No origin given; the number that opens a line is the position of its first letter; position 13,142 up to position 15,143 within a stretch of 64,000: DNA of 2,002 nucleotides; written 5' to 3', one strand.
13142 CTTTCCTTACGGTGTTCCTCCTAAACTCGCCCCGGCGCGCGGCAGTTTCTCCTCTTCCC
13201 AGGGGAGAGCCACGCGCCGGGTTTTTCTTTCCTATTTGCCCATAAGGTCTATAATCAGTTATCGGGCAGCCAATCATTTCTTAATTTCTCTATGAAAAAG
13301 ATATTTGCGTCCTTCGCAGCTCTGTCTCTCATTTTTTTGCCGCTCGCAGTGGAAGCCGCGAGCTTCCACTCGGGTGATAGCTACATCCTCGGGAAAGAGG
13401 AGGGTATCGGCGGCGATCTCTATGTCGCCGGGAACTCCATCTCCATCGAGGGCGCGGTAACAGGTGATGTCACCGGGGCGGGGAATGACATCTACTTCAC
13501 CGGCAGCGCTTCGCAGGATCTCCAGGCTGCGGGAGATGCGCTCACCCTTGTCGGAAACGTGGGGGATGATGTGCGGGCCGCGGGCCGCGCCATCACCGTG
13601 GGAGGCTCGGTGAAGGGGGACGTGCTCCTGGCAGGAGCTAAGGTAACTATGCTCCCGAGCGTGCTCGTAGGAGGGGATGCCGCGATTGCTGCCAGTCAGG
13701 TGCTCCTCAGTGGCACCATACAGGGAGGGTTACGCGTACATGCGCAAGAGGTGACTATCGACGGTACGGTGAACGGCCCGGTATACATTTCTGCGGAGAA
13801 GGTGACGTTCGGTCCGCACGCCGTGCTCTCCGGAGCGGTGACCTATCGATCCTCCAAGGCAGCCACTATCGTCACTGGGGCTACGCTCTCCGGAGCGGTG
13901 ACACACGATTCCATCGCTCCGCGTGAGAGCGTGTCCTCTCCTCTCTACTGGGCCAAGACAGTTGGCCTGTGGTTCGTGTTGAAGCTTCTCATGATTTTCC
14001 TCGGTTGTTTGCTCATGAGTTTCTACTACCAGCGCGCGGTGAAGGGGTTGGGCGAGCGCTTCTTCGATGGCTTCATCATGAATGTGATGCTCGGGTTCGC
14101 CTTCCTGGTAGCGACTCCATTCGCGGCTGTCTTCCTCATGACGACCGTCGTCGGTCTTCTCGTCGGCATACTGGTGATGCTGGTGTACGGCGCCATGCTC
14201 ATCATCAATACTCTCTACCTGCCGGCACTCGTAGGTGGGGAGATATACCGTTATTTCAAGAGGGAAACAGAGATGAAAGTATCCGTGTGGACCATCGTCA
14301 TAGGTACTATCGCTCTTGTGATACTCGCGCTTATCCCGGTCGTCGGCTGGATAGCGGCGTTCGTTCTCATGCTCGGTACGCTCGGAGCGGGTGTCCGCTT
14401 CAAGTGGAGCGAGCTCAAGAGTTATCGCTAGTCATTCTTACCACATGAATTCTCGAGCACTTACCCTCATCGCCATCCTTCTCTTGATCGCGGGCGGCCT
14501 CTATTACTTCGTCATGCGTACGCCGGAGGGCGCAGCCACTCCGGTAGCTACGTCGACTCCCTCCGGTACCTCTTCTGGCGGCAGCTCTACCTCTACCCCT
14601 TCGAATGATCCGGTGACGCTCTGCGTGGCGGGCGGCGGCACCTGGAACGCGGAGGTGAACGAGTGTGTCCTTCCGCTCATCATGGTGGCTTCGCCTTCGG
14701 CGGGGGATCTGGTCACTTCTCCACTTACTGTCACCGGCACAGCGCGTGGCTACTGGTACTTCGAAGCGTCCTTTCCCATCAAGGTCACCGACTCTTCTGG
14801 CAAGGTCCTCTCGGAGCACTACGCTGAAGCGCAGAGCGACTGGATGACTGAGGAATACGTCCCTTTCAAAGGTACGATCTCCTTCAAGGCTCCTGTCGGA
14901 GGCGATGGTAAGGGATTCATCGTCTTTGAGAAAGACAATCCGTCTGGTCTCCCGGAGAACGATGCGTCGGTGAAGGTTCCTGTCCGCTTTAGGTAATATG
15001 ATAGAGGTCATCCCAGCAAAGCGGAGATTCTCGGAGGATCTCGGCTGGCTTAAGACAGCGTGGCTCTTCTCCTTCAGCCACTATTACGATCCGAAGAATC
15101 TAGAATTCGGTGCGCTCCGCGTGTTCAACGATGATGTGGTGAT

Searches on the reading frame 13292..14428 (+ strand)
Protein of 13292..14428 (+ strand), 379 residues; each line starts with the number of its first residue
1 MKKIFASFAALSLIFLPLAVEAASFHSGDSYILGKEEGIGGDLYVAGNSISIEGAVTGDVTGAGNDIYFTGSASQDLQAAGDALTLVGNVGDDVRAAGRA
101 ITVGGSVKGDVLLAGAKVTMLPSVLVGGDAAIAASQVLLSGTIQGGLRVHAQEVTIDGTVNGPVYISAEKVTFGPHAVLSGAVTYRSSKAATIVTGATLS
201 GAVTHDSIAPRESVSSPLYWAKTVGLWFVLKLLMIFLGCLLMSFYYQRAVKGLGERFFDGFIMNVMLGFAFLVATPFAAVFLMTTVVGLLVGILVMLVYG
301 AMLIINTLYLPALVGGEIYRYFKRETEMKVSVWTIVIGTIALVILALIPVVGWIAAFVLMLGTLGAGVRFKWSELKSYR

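Call 3: search_protein_families(library=pfam, proteins=[window:13292-14428:+], max_evalue=1)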
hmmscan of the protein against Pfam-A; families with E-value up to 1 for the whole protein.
window:13292-14428:+ (379 aa): 2 families
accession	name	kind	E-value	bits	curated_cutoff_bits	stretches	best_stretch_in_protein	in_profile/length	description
PF04519.19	Bactofilin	-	4.1e-08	33.8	27.9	2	140-203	40-97/98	Polymer-forming cytoskeletal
PF08085.16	Entericidin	-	0.018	15.5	23.3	0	75-84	7-16/20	Entericidin EcnA/B family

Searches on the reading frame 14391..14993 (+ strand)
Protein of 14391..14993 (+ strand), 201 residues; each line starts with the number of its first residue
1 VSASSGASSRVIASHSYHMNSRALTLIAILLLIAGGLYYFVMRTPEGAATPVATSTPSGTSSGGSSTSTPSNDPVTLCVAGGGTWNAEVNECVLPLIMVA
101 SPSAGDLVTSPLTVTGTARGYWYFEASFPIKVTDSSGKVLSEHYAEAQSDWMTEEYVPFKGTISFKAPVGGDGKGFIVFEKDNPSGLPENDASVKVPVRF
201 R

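Call 54: search_protein_families(library=pfam, proteins=[window:14391-14993:+], max_evalue=0.001)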
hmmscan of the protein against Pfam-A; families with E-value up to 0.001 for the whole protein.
window:14391-14993:+ (201 aa): 1 family
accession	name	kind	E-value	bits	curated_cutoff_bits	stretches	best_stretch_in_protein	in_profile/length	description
PF10648.15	Gmad2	-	5.2e-16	59.2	25.7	1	97-184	2-82/86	Immunoglobulin-like domain of bacterial spore germination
